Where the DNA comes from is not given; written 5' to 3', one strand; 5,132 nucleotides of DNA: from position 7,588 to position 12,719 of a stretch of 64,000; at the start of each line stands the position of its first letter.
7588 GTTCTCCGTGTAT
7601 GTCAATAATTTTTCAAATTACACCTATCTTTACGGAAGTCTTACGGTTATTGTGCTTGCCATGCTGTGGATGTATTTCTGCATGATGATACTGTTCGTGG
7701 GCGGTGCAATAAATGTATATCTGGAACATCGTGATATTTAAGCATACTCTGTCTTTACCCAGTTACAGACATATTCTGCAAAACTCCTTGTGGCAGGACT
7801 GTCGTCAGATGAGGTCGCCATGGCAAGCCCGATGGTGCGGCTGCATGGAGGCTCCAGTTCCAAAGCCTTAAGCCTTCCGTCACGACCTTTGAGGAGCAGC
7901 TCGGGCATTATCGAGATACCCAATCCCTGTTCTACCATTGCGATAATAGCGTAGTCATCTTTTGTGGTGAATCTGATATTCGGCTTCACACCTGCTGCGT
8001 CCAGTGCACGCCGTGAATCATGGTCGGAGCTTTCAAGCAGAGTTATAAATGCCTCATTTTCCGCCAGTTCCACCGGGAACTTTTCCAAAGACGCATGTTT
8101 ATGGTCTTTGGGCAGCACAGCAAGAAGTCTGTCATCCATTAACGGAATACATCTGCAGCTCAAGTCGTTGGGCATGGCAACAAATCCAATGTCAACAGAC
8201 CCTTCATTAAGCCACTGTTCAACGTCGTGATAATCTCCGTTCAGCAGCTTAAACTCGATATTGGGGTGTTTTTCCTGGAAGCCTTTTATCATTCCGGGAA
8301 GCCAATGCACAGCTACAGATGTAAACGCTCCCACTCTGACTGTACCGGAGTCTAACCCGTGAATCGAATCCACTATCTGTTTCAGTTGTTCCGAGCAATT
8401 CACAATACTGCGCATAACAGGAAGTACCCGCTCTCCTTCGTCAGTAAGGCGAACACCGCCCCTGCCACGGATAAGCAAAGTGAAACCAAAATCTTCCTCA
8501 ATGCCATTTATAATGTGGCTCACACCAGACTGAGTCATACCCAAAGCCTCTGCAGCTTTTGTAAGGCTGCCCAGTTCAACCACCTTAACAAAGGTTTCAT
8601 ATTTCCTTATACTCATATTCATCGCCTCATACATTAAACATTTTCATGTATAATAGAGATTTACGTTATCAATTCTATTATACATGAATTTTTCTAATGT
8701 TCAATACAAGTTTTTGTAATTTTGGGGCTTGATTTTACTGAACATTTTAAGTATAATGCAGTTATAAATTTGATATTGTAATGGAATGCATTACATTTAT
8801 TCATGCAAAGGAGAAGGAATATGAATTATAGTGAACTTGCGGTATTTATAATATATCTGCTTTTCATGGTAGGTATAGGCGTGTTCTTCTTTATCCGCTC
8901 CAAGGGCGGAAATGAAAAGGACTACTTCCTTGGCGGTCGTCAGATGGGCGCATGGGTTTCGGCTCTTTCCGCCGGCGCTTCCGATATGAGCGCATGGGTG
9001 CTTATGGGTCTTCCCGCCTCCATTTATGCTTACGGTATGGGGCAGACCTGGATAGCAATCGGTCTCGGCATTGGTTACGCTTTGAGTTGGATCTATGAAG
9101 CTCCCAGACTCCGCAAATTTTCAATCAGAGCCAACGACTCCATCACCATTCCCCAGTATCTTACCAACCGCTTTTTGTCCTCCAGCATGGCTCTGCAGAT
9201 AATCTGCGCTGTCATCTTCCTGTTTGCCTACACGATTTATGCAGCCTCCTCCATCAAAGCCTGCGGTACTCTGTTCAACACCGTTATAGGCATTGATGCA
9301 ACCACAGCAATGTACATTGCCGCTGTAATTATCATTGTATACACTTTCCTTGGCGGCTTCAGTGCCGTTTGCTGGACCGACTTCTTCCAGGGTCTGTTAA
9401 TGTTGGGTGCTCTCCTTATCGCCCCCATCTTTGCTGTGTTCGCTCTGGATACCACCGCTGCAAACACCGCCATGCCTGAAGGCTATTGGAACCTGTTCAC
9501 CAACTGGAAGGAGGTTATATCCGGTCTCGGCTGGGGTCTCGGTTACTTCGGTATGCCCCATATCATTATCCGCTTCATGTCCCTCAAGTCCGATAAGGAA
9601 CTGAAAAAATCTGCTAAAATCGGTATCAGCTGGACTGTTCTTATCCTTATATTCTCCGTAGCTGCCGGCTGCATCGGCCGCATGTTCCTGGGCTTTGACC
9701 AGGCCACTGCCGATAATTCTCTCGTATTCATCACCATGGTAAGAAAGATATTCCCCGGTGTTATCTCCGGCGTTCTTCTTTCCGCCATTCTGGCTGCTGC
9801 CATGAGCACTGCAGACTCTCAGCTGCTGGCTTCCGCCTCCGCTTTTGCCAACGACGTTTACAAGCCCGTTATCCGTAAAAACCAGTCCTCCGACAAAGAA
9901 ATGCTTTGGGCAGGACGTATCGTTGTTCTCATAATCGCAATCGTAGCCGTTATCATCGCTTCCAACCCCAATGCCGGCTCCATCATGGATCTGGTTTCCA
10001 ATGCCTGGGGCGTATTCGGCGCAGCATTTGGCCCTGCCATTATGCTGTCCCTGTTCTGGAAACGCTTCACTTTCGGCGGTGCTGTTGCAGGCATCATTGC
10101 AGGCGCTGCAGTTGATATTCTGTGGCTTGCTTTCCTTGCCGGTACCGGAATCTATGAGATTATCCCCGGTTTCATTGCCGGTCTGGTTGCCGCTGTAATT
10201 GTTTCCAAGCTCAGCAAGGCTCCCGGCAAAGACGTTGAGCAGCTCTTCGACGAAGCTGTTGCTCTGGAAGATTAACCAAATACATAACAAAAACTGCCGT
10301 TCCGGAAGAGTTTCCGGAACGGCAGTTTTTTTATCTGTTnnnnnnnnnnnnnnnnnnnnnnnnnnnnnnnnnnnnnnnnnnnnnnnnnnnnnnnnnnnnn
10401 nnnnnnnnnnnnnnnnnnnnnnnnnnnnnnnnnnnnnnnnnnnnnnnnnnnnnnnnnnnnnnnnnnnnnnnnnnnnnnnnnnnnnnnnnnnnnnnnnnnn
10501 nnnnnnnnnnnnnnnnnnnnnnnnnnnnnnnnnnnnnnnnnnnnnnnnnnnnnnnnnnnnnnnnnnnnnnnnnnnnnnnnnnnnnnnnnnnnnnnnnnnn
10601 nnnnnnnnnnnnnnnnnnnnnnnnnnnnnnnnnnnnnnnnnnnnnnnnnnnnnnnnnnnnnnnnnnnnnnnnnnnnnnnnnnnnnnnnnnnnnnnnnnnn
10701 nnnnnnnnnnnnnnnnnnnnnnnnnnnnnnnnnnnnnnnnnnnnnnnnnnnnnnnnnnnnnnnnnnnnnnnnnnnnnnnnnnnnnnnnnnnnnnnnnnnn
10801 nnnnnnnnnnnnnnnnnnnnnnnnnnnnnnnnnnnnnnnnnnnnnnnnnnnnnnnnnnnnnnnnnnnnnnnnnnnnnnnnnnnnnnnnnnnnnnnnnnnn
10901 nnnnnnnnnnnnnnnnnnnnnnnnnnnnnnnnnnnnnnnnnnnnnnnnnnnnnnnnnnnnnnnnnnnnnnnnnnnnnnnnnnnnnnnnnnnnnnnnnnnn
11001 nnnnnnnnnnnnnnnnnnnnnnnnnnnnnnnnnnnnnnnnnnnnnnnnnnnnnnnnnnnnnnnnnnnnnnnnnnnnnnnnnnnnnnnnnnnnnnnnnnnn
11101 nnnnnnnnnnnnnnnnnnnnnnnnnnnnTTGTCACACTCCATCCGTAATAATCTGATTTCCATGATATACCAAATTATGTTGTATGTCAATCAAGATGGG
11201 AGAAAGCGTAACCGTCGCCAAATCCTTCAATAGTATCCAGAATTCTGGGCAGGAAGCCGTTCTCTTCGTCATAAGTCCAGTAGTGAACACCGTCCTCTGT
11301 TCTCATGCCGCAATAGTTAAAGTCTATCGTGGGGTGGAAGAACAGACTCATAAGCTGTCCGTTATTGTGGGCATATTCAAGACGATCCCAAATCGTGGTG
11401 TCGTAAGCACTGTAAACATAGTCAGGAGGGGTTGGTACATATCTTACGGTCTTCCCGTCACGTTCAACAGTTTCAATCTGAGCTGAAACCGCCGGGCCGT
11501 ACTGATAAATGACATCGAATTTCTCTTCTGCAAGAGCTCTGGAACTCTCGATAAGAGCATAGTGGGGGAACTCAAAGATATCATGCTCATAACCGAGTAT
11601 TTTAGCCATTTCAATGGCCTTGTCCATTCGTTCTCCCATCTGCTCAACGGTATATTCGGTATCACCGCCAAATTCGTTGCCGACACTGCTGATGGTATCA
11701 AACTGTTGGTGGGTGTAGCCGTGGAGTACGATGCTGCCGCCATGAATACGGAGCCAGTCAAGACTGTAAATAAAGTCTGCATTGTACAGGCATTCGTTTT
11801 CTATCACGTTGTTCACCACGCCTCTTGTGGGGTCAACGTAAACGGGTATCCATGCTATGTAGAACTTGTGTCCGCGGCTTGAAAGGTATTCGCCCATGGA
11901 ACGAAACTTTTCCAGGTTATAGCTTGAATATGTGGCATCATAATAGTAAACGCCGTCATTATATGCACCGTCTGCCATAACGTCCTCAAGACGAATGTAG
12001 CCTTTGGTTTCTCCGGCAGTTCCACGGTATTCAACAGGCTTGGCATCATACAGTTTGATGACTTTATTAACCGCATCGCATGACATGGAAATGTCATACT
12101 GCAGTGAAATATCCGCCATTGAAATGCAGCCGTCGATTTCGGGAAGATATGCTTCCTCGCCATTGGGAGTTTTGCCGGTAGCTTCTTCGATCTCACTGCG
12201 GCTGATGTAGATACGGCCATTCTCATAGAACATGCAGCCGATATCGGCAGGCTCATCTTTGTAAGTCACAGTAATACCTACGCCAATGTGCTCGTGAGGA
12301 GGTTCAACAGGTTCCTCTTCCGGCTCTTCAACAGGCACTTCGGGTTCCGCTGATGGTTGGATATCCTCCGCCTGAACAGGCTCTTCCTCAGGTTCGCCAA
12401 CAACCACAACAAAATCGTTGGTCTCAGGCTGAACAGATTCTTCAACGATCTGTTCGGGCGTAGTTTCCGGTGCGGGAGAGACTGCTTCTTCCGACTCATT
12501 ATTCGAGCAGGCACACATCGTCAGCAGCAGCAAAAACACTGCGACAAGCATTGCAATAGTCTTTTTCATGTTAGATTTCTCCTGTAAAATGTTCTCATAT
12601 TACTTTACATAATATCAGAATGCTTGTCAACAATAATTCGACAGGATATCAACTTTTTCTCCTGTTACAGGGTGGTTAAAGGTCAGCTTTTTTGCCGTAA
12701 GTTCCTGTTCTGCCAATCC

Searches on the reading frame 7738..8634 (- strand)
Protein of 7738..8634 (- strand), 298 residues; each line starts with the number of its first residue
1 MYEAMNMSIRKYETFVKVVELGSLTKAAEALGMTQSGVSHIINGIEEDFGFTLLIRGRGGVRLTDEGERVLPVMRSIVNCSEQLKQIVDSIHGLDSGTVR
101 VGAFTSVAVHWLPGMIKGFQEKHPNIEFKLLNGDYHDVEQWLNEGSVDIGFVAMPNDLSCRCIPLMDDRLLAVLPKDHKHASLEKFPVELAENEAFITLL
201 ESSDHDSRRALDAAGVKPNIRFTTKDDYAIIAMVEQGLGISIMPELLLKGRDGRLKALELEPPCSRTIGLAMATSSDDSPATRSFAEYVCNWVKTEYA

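Call 89: search_protein_families(library=pfam, proteins=[window:7738-8634:-], max_evalue=0.00001)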
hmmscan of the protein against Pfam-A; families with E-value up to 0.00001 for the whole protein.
window:7738-8634:- (298 aa): 2 families
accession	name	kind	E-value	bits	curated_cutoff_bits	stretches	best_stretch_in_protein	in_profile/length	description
PF03466.25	LysR_substrate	-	1.9e-44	152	28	1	93-289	2-204/209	LysR substrate binding domain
PF00126.33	HTH_1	-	1.2e-19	70.5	26.6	1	10-68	2-60/60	Bacterial regulatory helix-turn-helix protein, lysR family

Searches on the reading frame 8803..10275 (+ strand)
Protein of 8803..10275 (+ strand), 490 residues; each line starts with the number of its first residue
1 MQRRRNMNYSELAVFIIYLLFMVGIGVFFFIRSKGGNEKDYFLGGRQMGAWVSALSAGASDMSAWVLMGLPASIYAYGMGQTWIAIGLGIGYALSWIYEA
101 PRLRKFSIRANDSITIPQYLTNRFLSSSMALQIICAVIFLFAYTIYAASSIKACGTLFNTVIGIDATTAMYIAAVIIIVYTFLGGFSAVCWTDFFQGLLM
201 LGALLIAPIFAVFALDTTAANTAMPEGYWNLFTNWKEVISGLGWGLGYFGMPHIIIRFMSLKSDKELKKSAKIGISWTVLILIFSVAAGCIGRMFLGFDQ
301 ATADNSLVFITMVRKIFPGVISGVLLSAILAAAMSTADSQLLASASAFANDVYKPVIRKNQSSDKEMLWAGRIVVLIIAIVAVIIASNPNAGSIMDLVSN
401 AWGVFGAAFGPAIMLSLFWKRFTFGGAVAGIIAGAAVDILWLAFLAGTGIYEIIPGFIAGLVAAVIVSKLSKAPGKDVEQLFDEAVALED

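Call 92: search_protein_families(library=pfam, proteins=[window:8803-10275:+], max_evalue=1e-8)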
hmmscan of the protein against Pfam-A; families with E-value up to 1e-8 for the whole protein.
window:8803-10275:+ (490 aa): 1 family
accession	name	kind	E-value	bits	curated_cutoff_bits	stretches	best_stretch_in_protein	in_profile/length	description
PF00474.23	SSF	-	4.2e-89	299.7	22.8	1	41-434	1-406/406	Sodium:solute symporter family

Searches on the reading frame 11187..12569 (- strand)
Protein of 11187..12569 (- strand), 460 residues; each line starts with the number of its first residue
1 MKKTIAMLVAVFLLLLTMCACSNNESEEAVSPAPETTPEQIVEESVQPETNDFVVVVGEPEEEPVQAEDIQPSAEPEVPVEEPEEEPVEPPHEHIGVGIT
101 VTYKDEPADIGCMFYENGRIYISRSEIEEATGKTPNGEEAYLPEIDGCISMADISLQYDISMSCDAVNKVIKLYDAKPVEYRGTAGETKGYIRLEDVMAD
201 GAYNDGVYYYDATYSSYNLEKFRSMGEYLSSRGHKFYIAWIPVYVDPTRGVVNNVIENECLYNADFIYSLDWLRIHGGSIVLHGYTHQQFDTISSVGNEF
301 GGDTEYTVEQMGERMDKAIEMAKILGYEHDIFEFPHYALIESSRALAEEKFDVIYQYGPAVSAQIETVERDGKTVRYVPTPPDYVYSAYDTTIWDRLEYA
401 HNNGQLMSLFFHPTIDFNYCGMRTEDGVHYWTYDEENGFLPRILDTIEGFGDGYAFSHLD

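Call 92: search_protein_families(library=pfam, proteins=[window:11187-12569:-], max_evalue=1e-8)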
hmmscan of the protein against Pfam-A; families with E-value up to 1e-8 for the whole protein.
window:11187-12569:- (460 aa): 1 family
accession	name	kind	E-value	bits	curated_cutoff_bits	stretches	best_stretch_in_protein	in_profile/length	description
PF10096.14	DUF2334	-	1.3e-35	123.3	26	1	190-426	2-191/203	Uncharacterized protein conserved in bacteria (DUF2334)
